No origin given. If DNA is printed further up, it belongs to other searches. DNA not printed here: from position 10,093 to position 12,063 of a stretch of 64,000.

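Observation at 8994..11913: Coupled pair of large orphan proteins (555 + 414 aa) with Gly/Ala/Met-rich hydrophobic hairpins and no signal peptides, between fur and hupB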

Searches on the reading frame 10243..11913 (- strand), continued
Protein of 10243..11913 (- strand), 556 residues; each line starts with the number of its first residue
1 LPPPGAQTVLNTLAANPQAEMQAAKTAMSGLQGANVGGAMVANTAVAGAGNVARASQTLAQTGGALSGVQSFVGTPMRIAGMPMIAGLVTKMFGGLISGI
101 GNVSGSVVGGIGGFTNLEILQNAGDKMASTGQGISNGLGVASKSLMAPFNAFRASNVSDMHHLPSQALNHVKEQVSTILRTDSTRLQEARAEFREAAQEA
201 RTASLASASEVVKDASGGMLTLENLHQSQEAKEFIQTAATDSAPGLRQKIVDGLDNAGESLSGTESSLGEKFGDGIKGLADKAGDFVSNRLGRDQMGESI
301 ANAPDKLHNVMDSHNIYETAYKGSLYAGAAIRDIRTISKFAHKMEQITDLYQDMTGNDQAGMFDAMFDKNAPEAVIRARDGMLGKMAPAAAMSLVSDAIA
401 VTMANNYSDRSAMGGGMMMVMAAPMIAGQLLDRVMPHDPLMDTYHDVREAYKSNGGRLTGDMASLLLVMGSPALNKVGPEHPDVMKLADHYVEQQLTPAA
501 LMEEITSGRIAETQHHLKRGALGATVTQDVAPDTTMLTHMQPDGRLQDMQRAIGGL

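Call 60: search_protein_families(library=pfam, proteins=[L097:3916-6378:+, L093:3817-5487:+, L092:4285-6363:+, L091:2982-5858:+, L107:2490-4616:+, L090:5673-7799:+, L090:7843-9870:+, L088:6005-8752:+, L088:8771-9892:+, L095:1056-1649:+], max_evalue=0.01)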
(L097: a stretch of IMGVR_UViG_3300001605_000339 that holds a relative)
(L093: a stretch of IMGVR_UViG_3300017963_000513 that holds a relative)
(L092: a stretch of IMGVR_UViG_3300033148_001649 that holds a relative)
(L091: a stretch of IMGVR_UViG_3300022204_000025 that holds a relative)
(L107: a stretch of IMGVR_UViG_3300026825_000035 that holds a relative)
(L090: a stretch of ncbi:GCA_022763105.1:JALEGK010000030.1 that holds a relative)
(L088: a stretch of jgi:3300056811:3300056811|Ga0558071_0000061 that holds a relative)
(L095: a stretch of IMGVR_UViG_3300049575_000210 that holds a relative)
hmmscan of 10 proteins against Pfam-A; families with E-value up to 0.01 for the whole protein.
L097:3916-6378:+ (820 aa): 1 family
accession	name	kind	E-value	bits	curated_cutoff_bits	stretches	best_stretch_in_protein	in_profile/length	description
PF09718.15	Tape_meas_lam_C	-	1.4e-23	83.1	23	1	629-702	2-76/76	Lambda phage tail tape-measure protein (Tape_meas_lam_C)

L093:3817-5487:+ (556 aa): 0 families

L092:4285-6363:+ (692 aa): 2 families
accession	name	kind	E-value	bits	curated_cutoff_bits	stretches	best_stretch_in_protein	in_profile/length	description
PF20155.4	TMP_3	-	2.1e-58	197.7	41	1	56-244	3-191/192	Tape measure protein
PF09718.15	Tape_meas_lam_C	-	0.00053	20.5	23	0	204-252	8-58/76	Lambda phage tail tape-measure protein (Tape_meas_lam_C)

L091:2982-5858:+ (958 aa): 2 families
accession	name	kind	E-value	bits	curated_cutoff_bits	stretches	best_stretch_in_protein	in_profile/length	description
PF09718.15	Tape_meas_lam_C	-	5.9e-08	33.1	23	1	729-790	10-71/76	Lambda phage tail tape-measure protein (Tape_meas_lam_C)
PF20155.4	TMP_3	-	0.006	16.8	41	0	68-155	1-94/192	Tape measure protein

L107:2490-4616:+ (708 aa): 1 family
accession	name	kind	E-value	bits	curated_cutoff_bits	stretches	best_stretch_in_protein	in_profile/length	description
PF09718.15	Tape_meas_lam_C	-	1.2e-23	83.4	23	1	517-590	2-76/76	Lambda phage tail tape-measure protein (Tape_meas_lam_C)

L090:5673-7799:+ (708 aa): 0 families

L090:7843-9870:+ (675 aa): 0 families

L088:6005-8752:+ (915 aa): 1 family
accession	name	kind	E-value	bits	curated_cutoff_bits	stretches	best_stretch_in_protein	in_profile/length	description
PF22357.2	AF1548-like_C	-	0.0049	17.4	23.9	0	722-757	16-50/56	AF1548-like, C-terminal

L088:8771-9892:+ (373 aa): 0 families

L095:1056-1649:+ (197 aa): 0 families

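Call 66: search_dna_similar(query=window:10243-11913:-, collection=phages, mode=protein, max_evalue=0.01, max_rows=10)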
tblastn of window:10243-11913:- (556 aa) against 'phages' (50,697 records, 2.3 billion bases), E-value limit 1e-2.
No match.

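Call 73: predict_structure(alignment_id=A5)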
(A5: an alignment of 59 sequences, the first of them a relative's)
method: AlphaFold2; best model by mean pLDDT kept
length: 556 residues; sequences in the alignment: 59
mean_pLDDT: 64.2   pTM: 0.48
mean pLDDT of the five models: 64.2, 63.9, 61.1, 60.1, 57.1
residues with pLDDT >= 90: 125; 70-90: 71; 50-70: 209; < 50: 151
segments of 3 or more residues with pLDDT < 50: 1-4, 31-121, 123-138, 215-232
pLDDT, mean of each block of 10 residues (from residue 1): 48 54 62 35 32 37 36 37 31 32 35 39 43 43 56 67 64 63 58 60 55 46 45 49 53 63 56 57 56 55 68 67 67 78 93 97 96 95 83 70 69 63 78 83 96 98 98 97 98 98 97 95 78 55 54 50
secondary structure, 60 per line:
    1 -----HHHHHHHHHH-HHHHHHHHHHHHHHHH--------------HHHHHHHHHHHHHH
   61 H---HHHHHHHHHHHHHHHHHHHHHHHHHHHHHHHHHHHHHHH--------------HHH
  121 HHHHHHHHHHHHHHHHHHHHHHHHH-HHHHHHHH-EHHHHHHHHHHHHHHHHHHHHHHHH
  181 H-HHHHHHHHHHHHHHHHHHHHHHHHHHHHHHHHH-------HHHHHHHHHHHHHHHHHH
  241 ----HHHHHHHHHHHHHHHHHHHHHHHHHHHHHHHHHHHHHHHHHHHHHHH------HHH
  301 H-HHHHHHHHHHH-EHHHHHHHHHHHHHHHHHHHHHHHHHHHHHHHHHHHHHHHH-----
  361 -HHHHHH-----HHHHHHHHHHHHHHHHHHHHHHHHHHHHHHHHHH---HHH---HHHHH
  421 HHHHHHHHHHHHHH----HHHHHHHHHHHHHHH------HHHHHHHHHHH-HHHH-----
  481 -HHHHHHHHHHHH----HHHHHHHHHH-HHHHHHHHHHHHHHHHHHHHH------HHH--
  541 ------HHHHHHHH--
elements in order: H6-15 H17-32 H47-61 H65-103 H118-145 H147-154 H157-181 H183-215 H223-240 H245-291 H298-301 H303-313 H316-355 H362-367 H373-406 H416-434 H439-453 H460-470 H472-475 H482-493 H498-507 H509-529 H547-554

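Call 76: fold_search(model_id=the predicted structure, library=pdb)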
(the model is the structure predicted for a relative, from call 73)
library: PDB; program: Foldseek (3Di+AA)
matches with E <= 10: 27; with E <= 0.001: 0
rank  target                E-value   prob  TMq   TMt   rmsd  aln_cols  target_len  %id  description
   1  9k2v_a                1.4e+00  0.06  0.11  0.13  33.3       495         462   12  Cyanophage A4 pre-ejectosome (released 2025-04-09)
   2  4myc_A                2.6e+00  0.05  0.10  0.09  24.6       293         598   12  Structure of the mitochondrial ABC transporter, Atm1 (released 2014-03-26)
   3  8qb7_A                2.8e+00  0.04  0.07  0.13  34.5       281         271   11  Pil1 in native eisosome lattice bound to plasma membrane microdomain (released 2024-07-24)
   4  8vej_A                2.9e+00  0.11  0.13  0.25  20.9       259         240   16  De novo designed cholic acid binder: CHD_buttress (released 2024-07-17)
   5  7pru_A                3.3e+00  0.08  0.12  0.12  25.2       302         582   12  Structure of CtAtm1 in the inward-facing partially occluded with cargo bound (released 2022-08-10)
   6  7fiy_R                3.4e+00  0.04  0.10  0.12  20.8       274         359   11  Cryo-EM structure of the tirzepatide-bound human GIPR-Gs complex (released 2022-03-02)
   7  6rz4                  4.3e+00  0.06  0.12  0.15  18.8       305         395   10  Crystal structure of cysteinyl leukotriene receptor 1 in complex with pranlukast (released 2019-10-30)
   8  9lm7_A                4.3e+00  0.05  0.12  0.16  21.8       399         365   15  Crystal structrue of bvFP-Pr1-88.4 (released 2026-01-28)
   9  7udm_B                5.3e+00  0.10  0.16  0.27  22.1       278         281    9  Crystal structure of designed helical repeat protein RPB_PLP1_R6 in alternative conformation 1 (with peptide) (released 2023-03-22)
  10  7unj_B                5.6e+00  0.06  0.12  0.21  13.5       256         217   10  De novo designed chlorophyll dimer protein with Zn pheophorbide a methyl ester matching geometry of purple bacterial s (released 2023-04-19)
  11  6tgz                  5.8e+00  0.02  0.08  0.10  36.9       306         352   10  IE1 from human cytomegalovirus (released 2020-11-25)
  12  9dd2                  6.4e+00  0.03  0.10  0.17  15.9       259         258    9  Crystal Structure of Designed allosteric facilitated dissociation switch AS5 (released 2025-08-20)
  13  8fpf_C                6.6e+00  0.03  0.11  0.11  25.7       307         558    9  Heterodimeric ABC transporter BmrCD in the inward-facing conformation bound to ATP: BmrCD_IF-ATP (released 2023-11-22)
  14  8wcx_A                6.6e+00  0.02  0.08  0.08  25.2       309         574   10  Cryo-EM structure of MsRv1273c/72c from Mycobacterium smegmatis in the AMPPNP-bound IFasym-1 state (released 2025-03-26)
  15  6qv1_A                7.3e+00  0.02  0.09  0.09  22.7       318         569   10  Structure of ATPgS-bound outward-facing TM287/288 in complex with nanobody Nb_TM1 (released 2019-05-29)
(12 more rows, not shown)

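Call 77: fold_search(model_id=the predicted structure, library=viral)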
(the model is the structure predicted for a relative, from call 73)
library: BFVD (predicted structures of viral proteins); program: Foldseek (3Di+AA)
matches with E <= 10: 90; with E <= 0.001: 0
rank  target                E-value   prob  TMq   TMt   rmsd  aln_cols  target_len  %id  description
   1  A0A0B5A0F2            2.7e-01  0.14  0.12  0.09  39.4       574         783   15  Tail tape-measure protein [Paracoccus phage vB_PmaS-R3]
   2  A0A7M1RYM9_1          2.8e-01  0.15  0.13  0.07  28.7       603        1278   12  PD-(D/E)XK endonuclease-like domain-containing protein [uncultured phage cr116_1]
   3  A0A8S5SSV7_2          3.8e-01  0.10  0.11  0.09  42.3       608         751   13  Minor tail protein [Myoviridae sp. ctfyA6]
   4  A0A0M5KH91            5.9e-01  0.12  0.12  0.11  37.5       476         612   14  (no name in the UniProt tables at hand)
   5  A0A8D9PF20            6.5e-01  0.06  0.09  0.09  28.1       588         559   12  Uncharacterized protein [Bacteriophage sp.]
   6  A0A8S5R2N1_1          8.4e-01  0.09  0.14  0.08  36.8       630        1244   13  Tail tape measure protein [Siphoviridae sp. ct6d71]
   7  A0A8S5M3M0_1          8.4e-01  0.07  0.12  0.09  30.3       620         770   14  Minor tail protein [Siphoviridae sp. ctz7e2]
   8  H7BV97                8.8e-01  0.07  0.10  0.09  35.2       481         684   13  (no name in the UniProt tables at hand)
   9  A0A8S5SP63            9.6e-01  0.06  0.10  0.11  28.3       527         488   11  Minor tail protein [Siphoviridae sp. ctqSm5]
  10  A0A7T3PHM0            1.6e+00  0.04  0.10  0.06  38.5       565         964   10  (no name in the UniProt tables at hand)
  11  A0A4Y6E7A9            1.8e+00  0.06  0.10  0.11  31.0       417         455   12  (no name in the UniProt tables at hand)
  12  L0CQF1                2.1e+00  0.05  0.13  0.09  43.5       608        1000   14  Internal virion protein [Synechococcus phage P60]
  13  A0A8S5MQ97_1          2.1e+00  0.03  0.09  0.07  30.3       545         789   15  Tape measure domain protein [Siphoviridae sp. ctaLC6]
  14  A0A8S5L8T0            2.4e+00  0.04  0.11  0.07  28.4       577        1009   14  Tail tape measure protein [Myoviridae sp. ctuYn2]
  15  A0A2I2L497            2.6e+00  0.10  0.14  0.17  23.1       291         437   12  Transmembrane domain-containing protein [Orpheovirus IHUMI-LCC2]
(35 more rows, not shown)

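Call 78: find_encoding_contigs(protein=P0069, flank=10000, max_places=1)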
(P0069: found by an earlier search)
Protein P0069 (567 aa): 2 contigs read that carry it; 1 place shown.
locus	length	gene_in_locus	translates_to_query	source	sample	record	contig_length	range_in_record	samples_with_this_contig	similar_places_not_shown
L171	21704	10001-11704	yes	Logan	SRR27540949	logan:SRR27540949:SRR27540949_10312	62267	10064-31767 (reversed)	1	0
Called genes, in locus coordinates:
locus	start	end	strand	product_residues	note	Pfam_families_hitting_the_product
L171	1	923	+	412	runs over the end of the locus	PF04860:Phage_portal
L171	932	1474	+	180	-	PF04586:Peptidase_S78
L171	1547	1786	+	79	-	-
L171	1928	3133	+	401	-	PF05065:Phage_capsid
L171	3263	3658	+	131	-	-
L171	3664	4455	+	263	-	-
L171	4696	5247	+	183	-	PF05135:Phage_connect_1 (weak)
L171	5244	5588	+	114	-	PF05521:Phage_HCP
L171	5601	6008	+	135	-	PF11367:Tail_completion_gp17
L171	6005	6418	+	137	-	PF06199:Phage_tail_2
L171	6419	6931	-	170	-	-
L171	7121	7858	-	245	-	-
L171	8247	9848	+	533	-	-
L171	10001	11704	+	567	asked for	-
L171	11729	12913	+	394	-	-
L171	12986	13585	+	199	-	PF09343:DUF2460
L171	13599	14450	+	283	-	PF09931:Phage_phiJL001_Gp84_N, PF09356:Phage_BR0599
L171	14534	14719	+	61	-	-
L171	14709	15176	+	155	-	PF10097:DUF2335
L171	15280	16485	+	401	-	-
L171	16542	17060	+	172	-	-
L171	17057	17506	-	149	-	-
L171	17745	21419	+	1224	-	PF22612:GH113 (weak), PF13547:GTA_TIM, PF13550:Phage-tail_3, PF23666:Rcc01698_C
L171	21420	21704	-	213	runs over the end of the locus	PF14470:bPH_3, PF09851:SHOCT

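Call 79: find_encoding_contigs(protein=P0064, flank=10000, max_places=1)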
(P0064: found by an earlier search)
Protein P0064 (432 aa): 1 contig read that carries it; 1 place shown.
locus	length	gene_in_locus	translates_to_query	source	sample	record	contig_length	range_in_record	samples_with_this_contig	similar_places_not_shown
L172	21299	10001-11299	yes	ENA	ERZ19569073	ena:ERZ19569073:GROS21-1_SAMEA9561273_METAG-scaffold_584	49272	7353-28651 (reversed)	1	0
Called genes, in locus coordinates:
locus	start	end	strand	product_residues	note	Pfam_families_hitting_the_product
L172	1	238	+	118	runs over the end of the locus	-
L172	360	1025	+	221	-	-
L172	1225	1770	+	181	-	PF05135:Phage_connect_1 (weak), PF24163:HCP (weak)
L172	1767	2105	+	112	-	PF05521:Phage_HCP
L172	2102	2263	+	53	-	-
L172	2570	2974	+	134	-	PF11367:Tail_completion_gp17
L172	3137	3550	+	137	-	PF06199:Phage_tail_2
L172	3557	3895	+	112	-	PF11836:Phage_TAC_11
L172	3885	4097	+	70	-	PF09550:Phage_TAC_6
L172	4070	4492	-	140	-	-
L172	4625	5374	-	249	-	-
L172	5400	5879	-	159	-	-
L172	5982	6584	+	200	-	-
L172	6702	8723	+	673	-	-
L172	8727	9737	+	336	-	-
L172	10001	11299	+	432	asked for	-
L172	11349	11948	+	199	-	PF09343:DUF2460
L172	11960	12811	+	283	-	PF09931:Phage_phiJL001_Gp84_N, PF09356:Phage_BR0599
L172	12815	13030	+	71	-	-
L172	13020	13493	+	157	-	PF10097:DUF2335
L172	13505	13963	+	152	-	-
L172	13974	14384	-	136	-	-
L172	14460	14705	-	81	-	PF26604:CBU_0592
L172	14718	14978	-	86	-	-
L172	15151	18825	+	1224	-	PF22612:GH113 (faint), PF13547:GTA_TIM, PF13550:Phage-tail_3, PF23666:Rcc01698_C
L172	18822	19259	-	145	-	-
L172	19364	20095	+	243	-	PF10983:DUF2793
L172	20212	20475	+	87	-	-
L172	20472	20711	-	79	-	PF10861:DUF2784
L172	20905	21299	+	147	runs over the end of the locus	-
